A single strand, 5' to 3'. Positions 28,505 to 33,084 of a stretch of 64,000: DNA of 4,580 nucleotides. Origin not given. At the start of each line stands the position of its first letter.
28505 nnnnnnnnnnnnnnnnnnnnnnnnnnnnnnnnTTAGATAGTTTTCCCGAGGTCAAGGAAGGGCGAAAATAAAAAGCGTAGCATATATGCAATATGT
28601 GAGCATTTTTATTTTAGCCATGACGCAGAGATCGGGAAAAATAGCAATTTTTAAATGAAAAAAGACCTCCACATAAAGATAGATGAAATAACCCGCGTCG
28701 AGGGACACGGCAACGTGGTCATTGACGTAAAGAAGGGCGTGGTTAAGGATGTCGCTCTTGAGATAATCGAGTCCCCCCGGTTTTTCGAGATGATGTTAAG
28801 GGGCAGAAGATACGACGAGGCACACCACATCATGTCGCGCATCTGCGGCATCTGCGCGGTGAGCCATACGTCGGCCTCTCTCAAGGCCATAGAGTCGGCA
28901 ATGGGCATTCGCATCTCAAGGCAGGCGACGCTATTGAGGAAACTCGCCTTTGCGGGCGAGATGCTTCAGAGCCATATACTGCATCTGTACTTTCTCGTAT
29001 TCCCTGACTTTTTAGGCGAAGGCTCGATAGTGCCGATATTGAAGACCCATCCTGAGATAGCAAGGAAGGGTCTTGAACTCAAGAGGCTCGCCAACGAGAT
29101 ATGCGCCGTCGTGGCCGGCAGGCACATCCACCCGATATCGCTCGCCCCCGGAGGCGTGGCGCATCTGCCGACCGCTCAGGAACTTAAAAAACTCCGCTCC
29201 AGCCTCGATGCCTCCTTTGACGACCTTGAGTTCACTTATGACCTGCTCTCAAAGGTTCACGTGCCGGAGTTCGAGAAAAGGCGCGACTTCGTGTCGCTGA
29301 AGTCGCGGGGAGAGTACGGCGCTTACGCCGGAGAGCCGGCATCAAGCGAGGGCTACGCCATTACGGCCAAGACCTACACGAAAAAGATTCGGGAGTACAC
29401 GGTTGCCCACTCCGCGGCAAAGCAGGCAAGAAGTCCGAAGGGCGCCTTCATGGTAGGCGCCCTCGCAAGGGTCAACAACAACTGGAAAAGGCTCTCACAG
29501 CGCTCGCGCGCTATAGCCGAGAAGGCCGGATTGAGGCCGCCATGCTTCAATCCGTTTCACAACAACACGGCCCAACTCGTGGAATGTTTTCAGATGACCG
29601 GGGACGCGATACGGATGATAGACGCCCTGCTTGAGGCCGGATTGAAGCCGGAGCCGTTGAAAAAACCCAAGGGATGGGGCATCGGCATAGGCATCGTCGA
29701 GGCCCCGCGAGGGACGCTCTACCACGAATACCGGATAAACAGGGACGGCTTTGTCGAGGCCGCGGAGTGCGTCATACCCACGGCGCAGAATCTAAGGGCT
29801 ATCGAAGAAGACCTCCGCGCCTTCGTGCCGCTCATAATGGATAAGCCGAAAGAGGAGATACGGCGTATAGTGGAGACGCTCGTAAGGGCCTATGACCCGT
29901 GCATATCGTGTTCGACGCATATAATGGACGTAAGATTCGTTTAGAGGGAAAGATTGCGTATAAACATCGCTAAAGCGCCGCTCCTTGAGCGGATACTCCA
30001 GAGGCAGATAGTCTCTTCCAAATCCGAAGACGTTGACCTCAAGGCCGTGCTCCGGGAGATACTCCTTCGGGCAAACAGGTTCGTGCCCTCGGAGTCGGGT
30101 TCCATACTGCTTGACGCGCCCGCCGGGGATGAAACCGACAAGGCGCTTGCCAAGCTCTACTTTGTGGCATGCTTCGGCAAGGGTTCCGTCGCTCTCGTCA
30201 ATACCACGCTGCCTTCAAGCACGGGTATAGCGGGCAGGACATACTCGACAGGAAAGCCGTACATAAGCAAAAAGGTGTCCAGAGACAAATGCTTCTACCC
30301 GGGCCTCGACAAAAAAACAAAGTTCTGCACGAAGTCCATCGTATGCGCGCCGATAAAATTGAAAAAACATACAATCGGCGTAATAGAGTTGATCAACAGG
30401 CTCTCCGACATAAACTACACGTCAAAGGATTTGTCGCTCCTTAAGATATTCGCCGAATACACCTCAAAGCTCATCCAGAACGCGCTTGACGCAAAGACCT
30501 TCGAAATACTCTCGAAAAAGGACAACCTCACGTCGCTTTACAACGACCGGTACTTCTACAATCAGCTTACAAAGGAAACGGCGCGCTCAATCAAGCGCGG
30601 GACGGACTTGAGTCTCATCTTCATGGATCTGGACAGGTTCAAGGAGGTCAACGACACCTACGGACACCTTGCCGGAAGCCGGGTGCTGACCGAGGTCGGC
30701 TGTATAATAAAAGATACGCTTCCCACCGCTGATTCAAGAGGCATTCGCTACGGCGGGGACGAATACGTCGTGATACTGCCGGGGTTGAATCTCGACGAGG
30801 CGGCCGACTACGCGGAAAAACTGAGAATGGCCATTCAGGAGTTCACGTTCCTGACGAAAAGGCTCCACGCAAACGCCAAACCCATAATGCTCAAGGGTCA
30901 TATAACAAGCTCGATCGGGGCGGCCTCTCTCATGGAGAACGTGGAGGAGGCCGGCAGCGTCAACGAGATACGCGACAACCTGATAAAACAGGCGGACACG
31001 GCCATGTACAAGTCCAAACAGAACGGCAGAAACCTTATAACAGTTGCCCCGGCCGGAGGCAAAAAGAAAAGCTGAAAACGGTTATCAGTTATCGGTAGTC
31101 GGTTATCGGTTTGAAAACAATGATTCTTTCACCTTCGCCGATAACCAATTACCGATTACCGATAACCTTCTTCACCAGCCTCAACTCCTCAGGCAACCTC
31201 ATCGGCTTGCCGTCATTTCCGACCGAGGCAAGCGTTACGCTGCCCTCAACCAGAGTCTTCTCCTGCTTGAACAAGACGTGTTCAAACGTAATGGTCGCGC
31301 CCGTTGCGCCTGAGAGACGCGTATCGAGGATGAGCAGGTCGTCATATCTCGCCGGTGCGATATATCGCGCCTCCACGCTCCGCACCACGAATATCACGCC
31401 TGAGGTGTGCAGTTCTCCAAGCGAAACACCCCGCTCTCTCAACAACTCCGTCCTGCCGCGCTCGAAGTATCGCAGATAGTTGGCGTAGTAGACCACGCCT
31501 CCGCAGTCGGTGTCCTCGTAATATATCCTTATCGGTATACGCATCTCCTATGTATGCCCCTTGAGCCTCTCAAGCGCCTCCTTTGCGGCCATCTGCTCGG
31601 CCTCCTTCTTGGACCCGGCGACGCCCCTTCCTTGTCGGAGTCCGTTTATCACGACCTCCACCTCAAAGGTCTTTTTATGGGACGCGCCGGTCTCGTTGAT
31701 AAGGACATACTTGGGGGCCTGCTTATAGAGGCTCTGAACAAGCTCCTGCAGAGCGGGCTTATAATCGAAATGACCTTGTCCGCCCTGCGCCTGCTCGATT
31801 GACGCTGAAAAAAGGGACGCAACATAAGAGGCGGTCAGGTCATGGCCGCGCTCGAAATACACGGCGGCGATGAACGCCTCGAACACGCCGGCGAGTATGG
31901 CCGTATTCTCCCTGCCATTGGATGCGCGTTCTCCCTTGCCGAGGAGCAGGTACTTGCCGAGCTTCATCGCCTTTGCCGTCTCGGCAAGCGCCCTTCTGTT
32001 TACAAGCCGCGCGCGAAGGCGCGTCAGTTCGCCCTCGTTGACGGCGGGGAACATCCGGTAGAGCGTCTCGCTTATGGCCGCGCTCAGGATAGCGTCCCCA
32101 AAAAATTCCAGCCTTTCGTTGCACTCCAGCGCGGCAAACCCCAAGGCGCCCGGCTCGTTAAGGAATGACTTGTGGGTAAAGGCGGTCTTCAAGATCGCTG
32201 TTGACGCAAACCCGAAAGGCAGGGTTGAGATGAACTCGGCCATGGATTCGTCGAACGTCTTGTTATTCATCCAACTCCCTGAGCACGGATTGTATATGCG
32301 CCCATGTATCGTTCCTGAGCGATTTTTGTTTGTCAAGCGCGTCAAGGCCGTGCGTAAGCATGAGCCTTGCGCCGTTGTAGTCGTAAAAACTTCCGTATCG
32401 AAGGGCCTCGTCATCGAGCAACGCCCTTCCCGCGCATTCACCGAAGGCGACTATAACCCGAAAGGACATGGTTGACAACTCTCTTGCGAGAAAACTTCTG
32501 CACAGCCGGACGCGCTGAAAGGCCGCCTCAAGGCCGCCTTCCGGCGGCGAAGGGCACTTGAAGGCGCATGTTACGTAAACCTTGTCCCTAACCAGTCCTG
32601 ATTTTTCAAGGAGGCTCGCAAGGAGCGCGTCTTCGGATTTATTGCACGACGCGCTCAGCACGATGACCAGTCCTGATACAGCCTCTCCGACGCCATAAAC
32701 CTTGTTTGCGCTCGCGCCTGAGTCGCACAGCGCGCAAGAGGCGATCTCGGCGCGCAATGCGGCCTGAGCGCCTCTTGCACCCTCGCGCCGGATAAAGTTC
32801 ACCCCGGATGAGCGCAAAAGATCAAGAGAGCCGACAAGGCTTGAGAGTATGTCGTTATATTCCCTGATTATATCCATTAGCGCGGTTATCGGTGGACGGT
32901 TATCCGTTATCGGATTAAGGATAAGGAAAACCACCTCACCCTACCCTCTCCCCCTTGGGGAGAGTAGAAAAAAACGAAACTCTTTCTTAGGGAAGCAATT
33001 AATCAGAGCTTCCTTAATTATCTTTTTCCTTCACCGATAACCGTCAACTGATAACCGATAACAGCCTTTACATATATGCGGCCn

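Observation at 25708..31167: A low-GC GmrSD-like (DUF262/DUF1524) defence gene inserted next to the hydrogenase; the DUF262-hydrogenase-GGDEF block is bracketed by directly oriented D-family repeats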

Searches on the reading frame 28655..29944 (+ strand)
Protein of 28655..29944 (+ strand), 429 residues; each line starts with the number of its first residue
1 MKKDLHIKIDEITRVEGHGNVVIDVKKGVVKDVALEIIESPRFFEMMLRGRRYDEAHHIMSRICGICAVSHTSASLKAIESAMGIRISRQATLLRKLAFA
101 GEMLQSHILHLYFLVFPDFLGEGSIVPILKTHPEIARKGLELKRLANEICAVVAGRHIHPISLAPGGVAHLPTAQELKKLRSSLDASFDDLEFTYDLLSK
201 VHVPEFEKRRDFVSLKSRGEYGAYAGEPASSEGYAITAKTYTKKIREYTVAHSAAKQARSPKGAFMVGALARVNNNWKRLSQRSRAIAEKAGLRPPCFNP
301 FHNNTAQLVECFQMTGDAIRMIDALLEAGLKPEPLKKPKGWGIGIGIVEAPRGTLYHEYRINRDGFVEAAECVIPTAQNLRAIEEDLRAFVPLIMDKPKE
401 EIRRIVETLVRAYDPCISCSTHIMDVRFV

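Call 5: search_protein_families(library=pfam, proteins=[window:28655-29944:+])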
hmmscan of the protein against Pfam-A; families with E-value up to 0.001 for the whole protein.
window:28655-29944:+ (429 aa): 1 family
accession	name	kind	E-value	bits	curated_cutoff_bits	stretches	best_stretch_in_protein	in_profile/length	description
PF00374.24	NiFeSe_Hases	-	1.8e-35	123.3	25.8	2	42-133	1-89/508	Nickel-dependent hydrogenase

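Call 6: search_protein_families(library=padloc, proteins=[window:28655-29944:+], max_evalue=0.01)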
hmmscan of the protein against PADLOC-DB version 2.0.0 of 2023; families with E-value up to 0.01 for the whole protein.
window:28655-29944:+ (429 aa): 0 families

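Call 33: find_related_loci(query=window:28655-29944:+, collection=metagenome_contigs, flank=10000)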
Query window:28655-29944:+ (429 aa) in metagenome_contigs; peptide patterns used: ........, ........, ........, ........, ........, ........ (x = any residue, [..] = any of these).
107 stretches matched a pattern; 26 encode a relative of the query (tblastn E <= 1e-3); 26 distinct loci.
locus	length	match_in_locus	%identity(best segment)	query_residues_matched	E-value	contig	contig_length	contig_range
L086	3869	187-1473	69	1-429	0e+0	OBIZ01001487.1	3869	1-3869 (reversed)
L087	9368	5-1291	68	1-429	0e+0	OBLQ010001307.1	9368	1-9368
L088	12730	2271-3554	67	1-428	0e+0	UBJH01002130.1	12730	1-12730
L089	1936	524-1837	67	1-429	0e+0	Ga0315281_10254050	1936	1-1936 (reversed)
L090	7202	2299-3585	64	1-429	0e+0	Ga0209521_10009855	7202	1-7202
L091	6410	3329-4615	63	1-429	0e+0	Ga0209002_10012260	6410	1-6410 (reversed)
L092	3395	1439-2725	46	3-427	5e-136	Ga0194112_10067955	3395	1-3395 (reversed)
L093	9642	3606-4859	45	5-422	5e-126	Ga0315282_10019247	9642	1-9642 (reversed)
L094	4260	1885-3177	45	2-428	2e-126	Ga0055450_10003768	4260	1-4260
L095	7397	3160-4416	45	5-422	3e-124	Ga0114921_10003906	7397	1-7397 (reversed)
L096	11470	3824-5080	45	5-422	5e-124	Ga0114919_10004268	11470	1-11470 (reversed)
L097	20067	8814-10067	42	5-422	1e-123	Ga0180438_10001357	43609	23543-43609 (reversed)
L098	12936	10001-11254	42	5-422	7e-122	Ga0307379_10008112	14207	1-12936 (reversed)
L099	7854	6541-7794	43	5-422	2e-120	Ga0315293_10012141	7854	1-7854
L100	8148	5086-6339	42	5-422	9e-120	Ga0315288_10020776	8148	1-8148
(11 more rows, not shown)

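Call 75: search_protein_families(library=ncbifam, proteins=[window:28655-29944:+, L119:7292-8335:+, L119:8332-9240:+, L119:9252-10004:+], max_evalue=0.00001)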
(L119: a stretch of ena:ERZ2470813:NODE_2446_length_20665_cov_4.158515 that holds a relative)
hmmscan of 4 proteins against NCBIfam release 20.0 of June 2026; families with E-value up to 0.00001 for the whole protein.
window:28655-29944:+ (429 aa): 9 families
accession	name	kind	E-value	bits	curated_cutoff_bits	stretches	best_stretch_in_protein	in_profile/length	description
NF040828.1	sulfhyd_ShyA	equivalog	1.2e-82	278.1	700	1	6-424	2-413/415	NAD(P)-dependent hydrogenase/sulfhydrogenase 2 subunit alpha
NF040832.1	sulfhyd_HydA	equivalog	1.2e-78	265.1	880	1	5-424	3-424/426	NADPH-dependent hydrogenase/sulfhydrogenase 1 subunit alpha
NF033181.1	NiFeSe_hydrog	equivalog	1.1e-49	169.8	600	2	6-121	3-117/507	nickel-dependent hydrogenase large subunit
NF041785.2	VhuA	equivalog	9.5e-46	156.2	800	2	7-186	4-190/418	F420-non-reducing hydrogenase Vhu subunit A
TIGR03295.1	frhA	equivalog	1.9e-42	145.7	392.5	2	7-190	5-184/412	coenzyme F420 hydrogenase subunit alpha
NF045518.1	H2_NiFeSe_large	exception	2.4e-41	142.1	780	2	6-185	3-196/485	NiFeSe hydrogenase large subunit HysA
NF007778.0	PRK10467.1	equivalog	7.3e-28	97.2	969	2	6-136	4-130/567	hydrogenase 2 large subunit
NF007550.0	PRK10170.1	equivalog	6.5e-26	90.9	1101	2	8-120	20-132/597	Ni/Fe-hydrogenase large subunit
NF041786.2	VhuU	equivalog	2.1e-06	27.4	70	1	405-425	10-30/45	F420-non-reducing hydrogenase selenoprotein subunit VhuU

L119:7292-8335:+ (347 aa): 3 families
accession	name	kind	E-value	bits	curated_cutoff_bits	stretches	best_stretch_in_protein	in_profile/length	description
NF040829.1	sulfhyd_ShyB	equivalog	6.8e-70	235.7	690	1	39-341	33-329/334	NAD(P)-dependent hydrogenase/sulfhydrogenase 2 subunit beta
NF040833.1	sulfhyd_HydB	equivalog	4.3e-59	200.2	750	1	41-333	36-327/367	NADPH-dependent hydrogenase/sulfhydrogenase 1 subunit beta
TIGR02910.1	sulfite_red_A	equivalog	2.7e-35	122.2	323.15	1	44-344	45-329/334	anaerobic sulfite reductase subunit AsrA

L119:8332-9240:+ (302 aa): 22 families
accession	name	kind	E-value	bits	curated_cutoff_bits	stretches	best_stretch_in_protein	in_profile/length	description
NF006220.0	PRK08345.1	subfamily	1.4e-80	270.7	395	1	36-299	12-291/294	cytochrome-c3 hydrogenase subunit gamma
NF040830.1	sulfhyd_ShyC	equivalog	7.7e-69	232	600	2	34-184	6-154/288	NAD(P)-dependent hydrogenase/sulfhydrogenase 2 subunit gamma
TIGR02911.1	sulfite_red_B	equivalog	1.8e-64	217.3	288.6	1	35-296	6-257/261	anaerobic sulfite reductase subunit AsrB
NF040835.1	sulfhyd_HydG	equivalog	3.9e-62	210.1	650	1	36-296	19-285/292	NADPH-dependent hydrogenase/sulfhydrogenase 1 subunit gamma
NF000796.0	PRK00054.1-1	equivalog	5.7e-41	140.4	224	1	63-295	25-235/254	dihydroorotate dehydrogenase electron transfer subunit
NF000798.0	PRK00054.1-3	equivalog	4.7e-24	85.4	219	1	62-292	26-239/244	dihydroorotate dehydrogenase electron transfer subunit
NF045803.1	MethMoxFADbindMmoC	equivalog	2.6e-23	82.4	500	1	16-260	89-337/343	aromatic/alkene monooxygenase hydroxylase FAD-binding subunit MmoC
NF040810.1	BenC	equivalog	7.6e-22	77.9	430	1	35-259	105-326/333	benzoate 1,2-dioxygenase electron transfer component BenC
NF004862.0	PRK06222.1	subfamily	1.1e-21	77.5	220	1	62-295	23-248/281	sulfide/dihydroorotate dehydrogenase-like FAD/NAD-binding protein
NF009414.0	PRK12778.1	equivalog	4.2e-21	74.9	1103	1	59-295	20-248/752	bifunctional dihydroorotate dehydrogenase B NAD binding subunit/NADPH-dependent glutamate synthase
NF000799.0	PRK00054.1-4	equivalog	5.1e-21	74.9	314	1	68-293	34-254/258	dihydroorotate dehydrogenase electron transfer subunit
NF000797.0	PRK00054.1-2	equivalog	3.4e-18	65.9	270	1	69-291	44-261/267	dihydroorotate dehydrogenase electron transfer subunit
NF005963.0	PRK08051.1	equivalog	7.2e-17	61.5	230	1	50-259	17-226/233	NAD(P)H-flavin reductase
NF008822.0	PRK11872.1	equivalog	1.7e-16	60.1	402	1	39-260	111-332/341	anthranilate 1,2-dioxygenase electron transfer component AntC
NF058606.1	GlBtMonoRdsGbcB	equivalog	3.1e-14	52.6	500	1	64-258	40-242/362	glycine betaine monooxygenase reductase subunit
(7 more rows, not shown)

L119:9252-10004:+ (250 aa): 4 families
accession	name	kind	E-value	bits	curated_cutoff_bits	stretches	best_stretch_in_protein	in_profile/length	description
NF040831.1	sulfhyd_ShyD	equivalog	1.6e-48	165.4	460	1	12-243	2-237/240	NAD(P)-dependent hydrogenase/sulfhydrogenase 2 subunit delta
NF040836.1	sulfhyd_HydD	equivalog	1.5e-46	158.7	500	1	7-245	2-246/261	NADPH-dependent hydrogenase/sulfhydrogenase 1 subunit delta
NF045875.1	F420_non_VhuG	exception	3e-26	92.3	450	1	8-174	2-182/286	F420-non-reducing hydrogenase subunit VhuG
TIGR03294.1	FrhG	equivalog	1.2e-17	64.4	245.5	1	11-171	2-157/228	coenzyme F420 hydrogenase subunit gamma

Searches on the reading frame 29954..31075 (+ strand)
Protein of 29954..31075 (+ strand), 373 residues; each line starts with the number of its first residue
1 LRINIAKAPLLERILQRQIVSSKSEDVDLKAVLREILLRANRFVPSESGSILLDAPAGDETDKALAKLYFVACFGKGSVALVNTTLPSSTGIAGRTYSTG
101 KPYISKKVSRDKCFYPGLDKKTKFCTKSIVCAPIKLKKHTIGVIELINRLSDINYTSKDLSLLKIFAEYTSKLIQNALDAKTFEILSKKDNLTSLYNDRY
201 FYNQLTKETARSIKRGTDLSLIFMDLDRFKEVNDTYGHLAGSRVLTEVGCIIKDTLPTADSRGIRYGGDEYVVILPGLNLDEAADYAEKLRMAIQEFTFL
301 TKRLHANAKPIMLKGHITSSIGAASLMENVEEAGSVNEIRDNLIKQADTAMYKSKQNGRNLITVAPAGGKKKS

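Call 5: search_protein_families(library=pfam, proteins=[window:29954-31075:+])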
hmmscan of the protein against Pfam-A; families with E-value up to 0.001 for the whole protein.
window:29954-31075:+ (373 aa): 4 families
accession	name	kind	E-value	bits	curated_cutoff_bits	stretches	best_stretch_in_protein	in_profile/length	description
PF00990.26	GGDEF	-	2.5e-34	118.8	23.8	1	189-360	3-160/161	Diguanylate cyclase, GGDEF domain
PF13185.12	GAF_2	-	5.4e-10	40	28.6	1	28-174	3-135/136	GAF domain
PF01590.32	GAF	-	9.1e-10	39.6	22.4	1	28-169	1-128/133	GAF domain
PF13492.12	GAF_3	-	4.3e-06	27.6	27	1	82-176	46-129/129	GAF domain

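Call 6: search_protein_families(library=padloc, proteins=[window:29954-31075:+], max_evalue=0.01)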
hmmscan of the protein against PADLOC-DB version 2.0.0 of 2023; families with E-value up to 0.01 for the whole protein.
window:29954-31075:+ (373 aa): 0 families

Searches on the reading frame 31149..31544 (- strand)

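Call 24: search_protein_families(library=pfam, proteins=[window:31149-31544:-], max_evalue=0.01)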
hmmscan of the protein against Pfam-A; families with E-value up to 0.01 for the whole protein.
window:31149-31544:- (131 aa): 2 families
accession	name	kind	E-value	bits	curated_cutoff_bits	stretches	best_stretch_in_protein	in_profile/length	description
PF13279.12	4HBT_2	-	1.3e-14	55.1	25.5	1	10-122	4-119/122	Thioesterase-like superfamily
PF03061.28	4HBT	-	3e-13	50.3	20.6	1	15-99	1-78/79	Thioesterase superfamily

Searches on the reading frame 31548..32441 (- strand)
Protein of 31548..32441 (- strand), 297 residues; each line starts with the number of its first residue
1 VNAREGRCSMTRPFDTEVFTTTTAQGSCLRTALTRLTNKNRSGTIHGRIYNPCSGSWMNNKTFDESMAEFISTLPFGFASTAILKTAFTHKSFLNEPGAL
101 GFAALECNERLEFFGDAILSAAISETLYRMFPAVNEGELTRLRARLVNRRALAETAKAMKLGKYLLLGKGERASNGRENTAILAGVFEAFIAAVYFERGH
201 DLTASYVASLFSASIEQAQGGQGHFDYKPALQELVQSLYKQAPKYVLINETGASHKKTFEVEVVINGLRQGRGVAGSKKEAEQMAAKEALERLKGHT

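Call 5: search_protein_families(library=pfam, proteins=[window:31548-32441:-])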
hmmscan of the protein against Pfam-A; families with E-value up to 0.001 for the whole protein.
window:31548-32441:- (297 aa): 4 families
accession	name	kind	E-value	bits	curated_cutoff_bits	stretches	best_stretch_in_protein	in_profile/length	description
PF14622.11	Ribonucleas_3_3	-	1.3e-30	106.6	35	1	82-208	3-121/128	Ribonuclease-III-like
PF00636.31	Ribonuclease_3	-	1.9e-22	80.4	27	1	109-199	1-102/102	Ribonuclease III domain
PF00035.32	dsrm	-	4.3e-15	56.5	23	1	227-293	1-66/66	Double-stranded RNA binding motif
PF22935.1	RM44_endonuclase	-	9.9e-05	22.9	27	1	80-193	19-138/139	Large ribosomal subunit protein mL44, endonuclease domain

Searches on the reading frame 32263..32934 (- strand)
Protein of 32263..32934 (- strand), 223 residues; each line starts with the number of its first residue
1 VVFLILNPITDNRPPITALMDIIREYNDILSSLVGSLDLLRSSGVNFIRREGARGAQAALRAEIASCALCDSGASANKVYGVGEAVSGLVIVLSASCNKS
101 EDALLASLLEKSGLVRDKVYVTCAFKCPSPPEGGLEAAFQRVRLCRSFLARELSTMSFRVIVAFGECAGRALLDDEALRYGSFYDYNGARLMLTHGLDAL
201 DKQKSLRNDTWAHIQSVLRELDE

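Call 5: search_protein_families(library=pfam, proteins=[window:32263-32934:-])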
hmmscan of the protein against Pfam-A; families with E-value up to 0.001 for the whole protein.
window:32263-32934:- (223 aa): 1 family
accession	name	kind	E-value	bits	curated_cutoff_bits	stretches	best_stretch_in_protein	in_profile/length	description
PF03167.25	UDG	-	1.3e-06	28.9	24.3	1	103-201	34-123/141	Uracil DNA glycosylase superfamily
